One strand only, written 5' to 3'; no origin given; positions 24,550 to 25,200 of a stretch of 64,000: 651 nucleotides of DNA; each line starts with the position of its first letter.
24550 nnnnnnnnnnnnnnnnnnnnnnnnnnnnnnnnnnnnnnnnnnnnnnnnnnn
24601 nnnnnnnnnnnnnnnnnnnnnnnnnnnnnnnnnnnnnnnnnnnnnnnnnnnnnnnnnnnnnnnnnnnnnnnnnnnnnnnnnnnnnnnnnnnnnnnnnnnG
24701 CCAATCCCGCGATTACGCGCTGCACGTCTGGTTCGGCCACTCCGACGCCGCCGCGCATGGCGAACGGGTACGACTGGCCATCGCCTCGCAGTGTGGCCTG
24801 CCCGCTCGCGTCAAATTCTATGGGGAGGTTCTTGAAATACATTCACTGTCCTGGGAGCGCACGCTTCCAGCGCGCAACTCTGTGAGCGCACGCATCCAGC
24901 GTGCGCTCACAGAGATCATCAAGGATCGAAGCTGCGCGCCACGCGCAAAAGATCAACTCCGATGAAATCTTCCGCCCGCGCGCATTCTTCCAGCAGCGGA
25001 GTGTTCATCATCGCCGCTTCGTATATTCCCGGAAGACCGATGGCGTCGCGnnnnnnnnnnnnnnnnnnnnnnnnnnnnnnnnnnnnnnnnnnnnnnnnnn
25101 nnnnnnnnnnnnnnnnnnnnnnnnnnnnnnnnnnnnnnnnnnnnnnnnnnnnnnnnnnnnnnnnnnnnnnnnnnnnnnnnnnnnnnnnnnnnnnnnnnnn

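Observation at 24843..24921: Three in-frame TGA codons at the Cys/Sec ligand position of HL-A, embedded in a SECIS-like / alternative-pairing hairpin region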

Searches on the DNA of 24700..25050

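Call 41: search_rna_families(source=window, start=24700, end=25050, threshold=evalue, max_evalue=10)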
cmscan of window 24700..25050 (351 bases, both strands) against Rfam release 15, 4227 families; matches with E-value up to 10: 10.
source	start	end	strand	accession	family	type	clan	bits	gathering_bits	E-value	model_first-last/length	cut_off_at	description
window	24876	24916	-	RF03891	mir-2545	Gene; miRNA;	-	15.3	94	4.2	1-118/118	no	mir-2545 microRNA precursor family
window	24947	25002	+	RF03060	uup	Cis-reg;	-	14.8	36.8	2.6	1-48/48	no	uup RNA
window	24876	24917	+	RF00872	mir-652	Gene; miRNA;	-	14.3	73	4.3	1-82/82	no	mir-652 microRNA precursor family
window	24876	24916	-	RF03957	mir-5856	Gene; miRNA;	-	13.7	90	6.4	8-63/70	no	mir-5856 microRNA precursor family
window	24951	25015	-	RF01122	sR39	Gene; snRNA; snoRNA; CD-box;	-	13.2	50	0.57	1-56/56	no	Small nucleolar RNA sR39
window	24992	25015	-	RF00095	snoPyro_CD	Gene; snRNA; snoRNA; CD-box;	CL00132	12.8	45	5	1-58/58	no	Pyrococcus C/D box small nucleolar RNA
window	24874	24918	-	RF03976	MIR898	Gene; miRNA;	-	12.8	75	7.5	1-154/154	no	MIR898 microRNA precursor family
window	25004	25015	-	RF01152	sR1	Gene; snRNA; snoRNA; CD-box;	-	10.3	45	2.9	1-57/57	no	Small nucleolar RNA sR1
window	25000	25015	-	RF01133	sR3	Gene; snRNA; snoRNA; CD-box;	-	9.3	41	5.7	1-55/55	no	Small nucleolar RNA sR3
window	24969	25015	-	RF01149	sR10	Gene; snRNA; snoRNA; CD-box;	-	8.9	45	9.6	1-54/54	no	Small nucleolar RNA sR10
